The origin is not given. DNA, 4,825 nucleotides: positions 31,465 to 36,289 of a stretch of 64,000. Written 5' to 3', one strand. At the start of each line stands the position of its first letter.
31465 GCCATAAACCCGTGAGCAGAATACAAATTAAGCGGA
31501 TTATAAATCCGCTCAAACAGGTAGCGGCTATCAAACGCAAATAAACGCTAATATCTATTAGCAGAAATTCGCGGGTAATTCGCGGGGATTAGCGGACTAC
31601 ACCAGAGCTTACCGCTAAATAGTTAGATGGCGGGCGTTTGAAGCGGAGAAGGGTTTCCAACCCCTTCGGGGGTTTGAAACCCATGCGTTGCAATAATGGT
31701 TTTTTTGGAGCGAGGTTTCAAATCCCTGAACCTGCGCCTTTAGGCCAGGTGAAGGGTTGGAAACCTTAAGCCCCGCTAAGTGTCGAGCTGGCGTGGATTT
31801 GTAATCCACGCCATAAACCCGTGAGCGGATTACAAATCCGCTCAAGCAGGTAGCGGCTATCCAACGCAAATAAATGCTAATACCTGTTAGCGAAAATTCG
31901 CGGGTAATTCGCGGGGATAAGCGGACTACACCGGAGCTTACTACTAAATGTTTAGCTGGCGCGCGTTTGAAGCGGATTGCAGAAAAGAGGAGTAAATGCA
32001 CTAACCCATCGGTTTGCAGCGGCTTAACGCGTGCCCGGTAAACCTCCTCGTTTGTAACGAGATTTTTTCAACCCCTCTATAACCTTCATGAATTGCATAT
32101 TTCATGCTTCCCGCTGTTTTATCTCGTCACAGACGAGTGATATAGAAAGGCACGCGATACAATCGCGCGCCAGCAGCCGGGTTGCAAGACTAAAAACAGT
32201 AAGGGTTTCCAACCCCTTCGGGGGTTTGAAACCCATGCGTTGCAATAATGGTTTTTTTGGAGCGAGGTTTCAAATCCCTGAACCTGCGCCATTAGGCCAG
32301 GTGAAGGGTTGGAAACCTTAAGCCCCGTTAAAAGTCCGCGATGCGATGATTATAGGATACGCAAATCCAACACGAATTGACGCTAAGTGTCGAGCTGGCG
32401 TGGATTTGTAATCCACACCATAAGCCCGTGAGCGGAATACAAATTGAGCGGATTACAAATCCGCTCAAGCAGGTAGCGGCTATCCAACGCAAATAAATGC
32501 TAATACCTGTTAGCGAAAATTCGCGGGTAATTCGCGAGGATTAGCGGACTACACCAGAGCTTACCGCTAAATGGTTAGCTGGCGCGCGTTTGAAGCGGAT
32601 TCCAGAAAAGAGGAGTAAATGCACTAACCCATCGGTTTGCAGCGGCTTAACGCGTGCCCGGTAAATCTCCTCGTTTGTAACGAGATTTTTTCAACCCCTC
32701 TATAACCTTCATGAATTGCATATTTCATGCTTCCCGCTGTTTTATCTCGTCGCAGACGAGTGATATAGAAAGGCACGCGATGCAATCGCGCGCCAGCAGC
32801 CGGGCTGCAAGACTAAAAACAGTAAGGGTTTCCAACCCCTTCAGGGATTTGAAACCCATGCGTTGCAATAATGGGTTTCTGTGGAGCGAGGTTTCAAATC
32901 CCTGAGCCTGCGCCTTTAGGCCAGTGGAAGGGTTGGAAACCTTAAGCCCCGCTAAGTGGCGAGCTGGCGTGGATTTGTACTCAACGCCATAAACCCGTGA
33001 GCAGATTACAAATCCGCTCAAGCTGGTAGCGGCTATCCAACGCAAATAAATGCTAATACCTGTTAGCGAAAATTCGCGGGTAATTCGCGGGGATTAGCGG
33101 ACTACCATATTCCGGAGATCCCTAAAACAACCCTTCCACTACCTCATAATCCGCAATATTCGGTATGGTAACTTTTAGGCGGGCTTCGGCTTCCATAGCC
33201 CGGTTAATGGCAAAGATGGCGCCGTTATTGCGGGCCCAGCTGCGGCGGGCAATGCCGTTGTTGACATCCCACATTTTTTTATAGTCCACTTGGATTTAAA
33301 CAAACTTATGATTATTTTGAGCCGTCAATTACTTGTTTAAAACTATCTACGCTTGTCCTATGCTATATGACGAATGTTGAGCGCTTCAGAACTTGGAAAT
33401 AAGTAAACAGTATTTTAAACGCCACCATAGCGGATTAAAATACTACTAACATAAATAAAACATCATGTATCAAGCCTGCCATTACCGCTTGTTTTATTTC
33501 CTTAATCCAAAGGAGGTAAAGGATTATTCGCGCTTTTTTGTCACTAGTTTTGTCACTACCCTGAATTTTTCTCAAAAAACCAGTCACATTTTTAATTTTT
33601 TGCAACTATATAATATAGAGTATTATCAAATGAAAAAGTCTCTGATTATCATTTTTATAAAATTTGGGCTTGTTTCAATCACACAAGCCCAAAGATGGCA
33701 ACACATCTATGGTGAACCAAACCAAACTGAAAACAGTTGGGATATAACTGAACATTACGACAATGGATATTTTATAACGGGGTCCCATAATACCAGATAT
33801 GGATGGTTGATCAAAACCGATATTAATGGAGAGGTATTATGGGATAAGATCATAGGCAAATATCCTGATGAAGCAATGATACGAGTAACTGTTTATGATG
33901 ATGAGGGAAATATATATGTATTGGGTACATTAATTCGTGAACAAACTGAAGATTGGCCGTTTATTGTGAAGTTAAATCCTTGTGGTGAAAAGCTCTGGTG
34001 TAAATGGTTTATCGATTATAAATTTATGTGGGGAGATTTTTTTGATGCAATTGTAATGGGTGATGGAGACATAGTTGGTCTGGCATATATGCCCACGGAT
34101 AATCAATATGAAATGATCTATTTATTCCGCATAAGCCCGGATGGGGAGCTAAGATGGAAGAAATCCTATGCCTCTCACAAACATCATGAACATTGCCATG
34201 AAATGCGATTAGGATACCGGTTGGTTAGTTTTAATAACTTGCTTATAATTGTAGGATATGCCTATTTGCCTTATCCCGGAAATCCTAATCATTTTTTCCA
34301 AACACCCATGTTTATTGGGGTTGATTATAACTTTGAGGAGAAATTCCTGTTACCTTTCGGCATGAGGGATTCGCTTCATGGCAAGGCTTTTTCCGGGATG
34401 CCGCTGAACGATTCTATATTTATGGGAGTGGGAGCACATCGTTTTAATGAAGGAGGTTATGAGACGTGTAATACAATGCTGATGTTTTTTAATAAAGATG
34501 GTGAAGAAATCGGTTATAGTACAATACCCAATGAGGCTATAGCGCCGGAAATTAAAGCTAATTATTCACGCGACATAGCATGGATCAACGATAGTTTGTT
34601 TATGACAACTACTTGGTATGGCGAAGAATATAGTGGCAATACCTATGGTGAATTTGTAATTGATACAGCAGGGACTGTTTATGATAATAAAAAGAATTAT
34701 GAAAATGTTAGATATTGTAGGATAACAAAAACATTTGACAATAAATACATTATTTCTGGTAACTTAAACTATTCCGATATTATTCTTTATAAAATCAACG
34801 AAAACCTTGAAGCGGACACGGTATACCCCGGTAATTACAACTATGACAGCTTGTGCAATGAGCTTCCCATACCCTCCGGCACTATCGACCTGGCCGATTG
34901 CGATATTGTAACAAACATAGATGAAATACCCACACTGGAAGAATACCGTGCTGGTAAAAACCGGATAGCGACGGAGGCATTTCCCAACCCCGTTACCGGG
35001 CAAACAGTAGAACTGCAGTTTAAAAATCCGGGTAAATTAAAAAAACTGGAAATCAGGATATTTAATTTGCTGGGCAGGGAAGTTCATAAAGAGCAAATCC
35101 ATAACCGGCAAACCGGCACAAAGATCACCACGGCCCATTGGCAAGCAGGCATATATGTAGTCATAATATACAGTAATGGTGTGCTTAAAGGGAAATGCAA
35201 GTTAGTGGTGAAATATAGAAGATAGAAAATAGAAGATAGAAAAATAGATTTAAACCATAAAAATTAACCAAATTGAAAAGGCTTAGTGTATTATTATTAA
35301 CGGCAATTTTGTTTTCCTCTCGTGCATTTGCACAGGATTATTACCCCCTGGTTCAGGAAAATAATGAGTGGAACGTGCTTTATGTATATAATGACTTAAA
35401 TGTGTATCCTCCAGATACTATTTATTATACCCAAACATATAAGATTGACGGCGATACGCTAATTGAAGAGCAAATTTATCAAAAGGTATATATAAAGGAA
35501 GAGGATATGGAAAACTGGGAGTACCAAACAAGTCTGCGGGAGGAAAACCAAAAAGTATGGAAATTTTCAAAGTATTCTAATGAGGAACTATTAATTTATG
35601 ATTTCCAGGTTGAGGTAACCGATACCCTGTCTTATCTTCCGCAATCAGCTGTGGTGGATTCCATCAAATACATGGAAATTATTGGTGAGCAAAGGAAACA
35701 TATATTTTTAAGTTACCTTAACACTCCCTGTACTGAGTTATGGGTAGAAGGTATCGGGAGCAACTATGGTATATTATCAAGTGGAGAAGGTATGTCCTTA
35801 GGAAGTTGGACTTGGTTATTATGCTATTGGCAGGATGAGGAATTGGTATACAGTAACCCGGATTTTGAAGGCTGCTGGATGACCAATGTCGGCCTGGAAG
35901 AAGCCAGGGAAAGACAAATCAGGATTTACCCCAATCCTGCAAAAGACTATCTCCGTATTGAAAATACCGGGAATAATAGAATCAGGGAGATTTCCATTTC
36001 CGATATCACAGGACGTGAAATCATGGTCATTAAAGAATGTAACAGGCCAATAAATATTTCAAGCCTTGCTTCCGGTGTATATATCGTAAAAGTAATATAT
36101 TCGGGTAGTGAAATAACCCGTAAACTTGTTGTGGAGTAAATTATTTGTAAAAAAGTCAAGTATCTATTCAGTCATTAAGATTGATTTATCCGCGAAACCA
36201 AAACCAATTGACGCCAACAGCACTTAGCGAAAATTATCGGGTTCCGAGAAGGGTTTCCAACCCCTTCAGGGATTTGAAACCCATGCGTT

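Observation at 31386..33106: Large (552-623 bp) hairpin-dense, apparently non-coding tandem repeat: left array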

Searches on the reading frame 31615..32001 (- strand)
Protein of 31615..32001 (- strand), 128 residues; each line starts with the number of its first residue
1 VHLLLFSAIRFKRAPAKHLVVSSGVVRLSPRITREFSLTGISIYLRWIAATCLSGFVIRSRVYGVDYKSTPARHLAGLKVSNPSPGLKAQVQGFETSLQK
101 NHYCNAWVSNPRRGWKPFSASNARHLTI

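Call 49: find_homologous_proteins(query=window:31615-32001:-, max_evalue=0.001)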
Query window:31615-32001:-: 7 candidates shared short words with the query, none scored E <= 0.001.
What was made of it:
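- The 128-aa ORF has no homologue among 5.8 billion proteins (call 49).
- Tried and rejected: The 128-aa ORF gave no hit (call 49).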

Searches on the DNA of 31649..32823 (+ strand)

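Call 28: search_dna_similar(query=window:31649-32823:+, collection=plasmids, mode=distant, max_evalue=0.001)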
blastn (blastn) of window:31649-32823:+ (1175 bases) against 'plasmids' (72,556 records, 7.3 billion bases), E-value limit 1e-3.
No match.

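Call 29: search_dna_similar(query=window:31649-32823:+, collection=phages, mode=distant, max_evalue=0.001)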
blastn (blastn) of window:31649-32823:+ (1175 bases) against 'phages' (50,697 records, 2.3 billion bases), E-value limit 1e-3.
No match.
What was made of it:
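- Tried and rejected: Distant blastn of two units against plasmids and phages: no match (calls 28, 29).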

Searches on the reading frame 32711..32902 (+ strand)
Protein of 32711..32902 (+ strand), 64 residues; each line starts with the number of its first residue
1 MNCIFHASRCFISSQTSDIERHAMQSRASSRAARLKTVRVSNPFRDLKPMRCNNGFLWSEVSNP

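Call 72: search_protein_representatives(protein=window:32711-32902:+)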
Query: 64 residues. Proteins with E-value up to 0.001 (for the whole library): 1; up to 1e-10: 0; up to 1e-30: 0. The best 1 are listed.
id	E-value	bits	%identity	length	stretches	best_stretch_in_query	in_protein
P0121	5.1e-04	36.5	35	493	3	30-61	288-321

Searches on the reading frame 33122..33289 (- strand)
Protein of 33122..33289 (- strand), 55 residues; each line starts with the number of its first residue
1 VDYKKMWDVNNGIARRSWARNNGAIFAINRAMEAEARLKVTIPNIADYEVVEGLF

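Call 16: search_protein_families(library=pfam, proteins=[window:33122-33289:-], max_evalue=0.01)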
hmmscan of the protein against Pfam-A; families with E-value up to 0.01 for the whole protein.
window:33122-33289:- (55 aa): 1 family
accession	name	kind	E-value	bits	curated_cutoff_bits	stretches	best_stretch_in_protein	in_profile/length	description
PF17392.7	Urocanase_C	-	0.0032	17.4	23.6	1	6-29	172-195/196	Urocanase C-terminal domain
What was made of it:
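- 33107..33271 (-): hutU 3' pseudo-fragment, 165 bp. It is about 90% identical to 37667-37831. Weak Urocanase_C hit (call 16).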

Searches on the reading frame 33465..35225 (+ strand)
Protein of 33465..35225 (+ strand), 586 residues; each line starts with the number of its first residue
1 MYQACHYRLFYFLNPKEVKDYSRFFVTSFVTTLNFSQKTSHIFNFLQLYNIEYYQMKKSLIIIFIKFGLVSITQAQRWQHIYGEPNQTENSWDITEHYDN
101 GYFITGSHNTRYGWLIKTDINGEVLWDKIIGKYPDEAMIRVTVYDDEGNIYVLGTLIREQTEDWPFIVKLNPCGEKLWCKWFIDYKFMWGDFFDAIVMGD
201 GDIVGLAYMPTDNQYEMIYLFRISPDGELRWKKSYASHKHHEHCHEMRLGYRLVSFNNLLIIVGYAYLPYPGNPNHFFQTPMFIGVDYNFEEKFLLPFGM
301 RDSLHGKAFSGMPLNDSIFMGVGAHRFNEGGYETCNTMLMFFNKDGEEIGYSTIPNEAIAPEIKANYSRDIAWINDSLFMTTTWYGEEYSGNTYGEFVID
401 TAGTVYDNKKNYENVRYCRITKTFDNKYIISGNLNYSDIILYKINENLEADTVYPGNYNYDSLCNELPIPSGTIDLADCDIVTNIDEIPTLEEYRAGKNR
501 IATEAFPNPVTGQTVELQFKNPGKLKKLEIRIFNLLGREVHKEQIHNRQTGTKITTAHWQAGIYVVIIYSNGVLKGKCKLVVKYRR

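Call 16: search_protein_families(library=pfam, proteins=[window:33465-35225:+], max_evalue=0.01)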
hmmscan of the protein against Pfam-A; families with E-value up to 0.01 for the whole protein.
window:33465-35225:+ (586 aa): 2 families
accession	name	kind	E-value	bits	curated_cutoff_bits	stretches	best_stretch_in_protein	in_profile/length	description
PF18962.6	Por_Secre_tail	-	1.2e-11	45.2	27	1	506-572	2-66/75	Secretion system C-terminal sorting domain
PF11589.14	DUF3244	-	0.00044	20.6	25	1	510-577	26-93/96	Domain of unknown function (DUF3244)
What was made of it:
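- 33630..36139 (+): Two T9SS-cargo genes (33630-35225 and 35273-36139) enclosed by the two arrays, which are in direct orientation. Pfam Por_Secre_tail (call 16).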

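Call 59: find_encoding_contigs(protein=window:33630-35225:+, flank=10000, max_places=6)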
Protein window:33630-35225:+ (531 aa): no gene with exactly this product is on record in the collection.

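Call 61: find_encoding_contigs(protein=window:33465-35225:+, flank=10000, max_places=6)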
Protein window:33465-35225:+ (586 aa): no gene with exactly this product is on record in the collection.

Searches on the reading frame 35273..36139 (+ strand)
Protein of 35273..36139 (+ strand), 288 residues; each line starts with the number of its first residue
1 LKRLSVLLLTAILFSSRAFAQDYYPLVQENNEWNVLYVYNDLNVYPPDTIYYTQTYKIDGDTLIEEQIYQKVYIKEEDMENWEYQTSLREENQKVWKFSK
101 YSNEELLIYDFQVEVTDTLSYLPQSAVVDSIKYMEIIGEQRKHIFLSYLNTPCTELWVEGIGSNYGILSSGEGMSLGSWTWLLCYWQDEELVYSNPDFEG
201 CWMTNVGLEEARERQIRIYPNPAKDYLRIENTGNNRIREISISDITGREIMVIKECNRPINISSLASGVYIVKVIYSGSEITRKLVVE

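Call 16: search_protein_families(library=pfam, proteins=[window:35273-36139:+], max_evalue=0.01)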
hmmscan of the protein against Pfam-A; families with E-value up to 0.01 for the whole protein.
window:35273-36139:+ (288 aa): 1 family
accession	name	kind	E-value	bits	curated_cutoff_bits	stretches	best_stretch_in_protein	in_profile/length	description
PF18962.6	Por_Secre_tail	-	9.6e-15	55.1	27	1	218-287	1-75/75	Secretion system C-terminal sorting domain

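Call 57: find_encoding_contigs(protein=window:35273-36139:+, flank=10000, max_places=6)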
Protein window:35273-36139:+ (288 aa): no gene with exactly this product is on record in the collection.
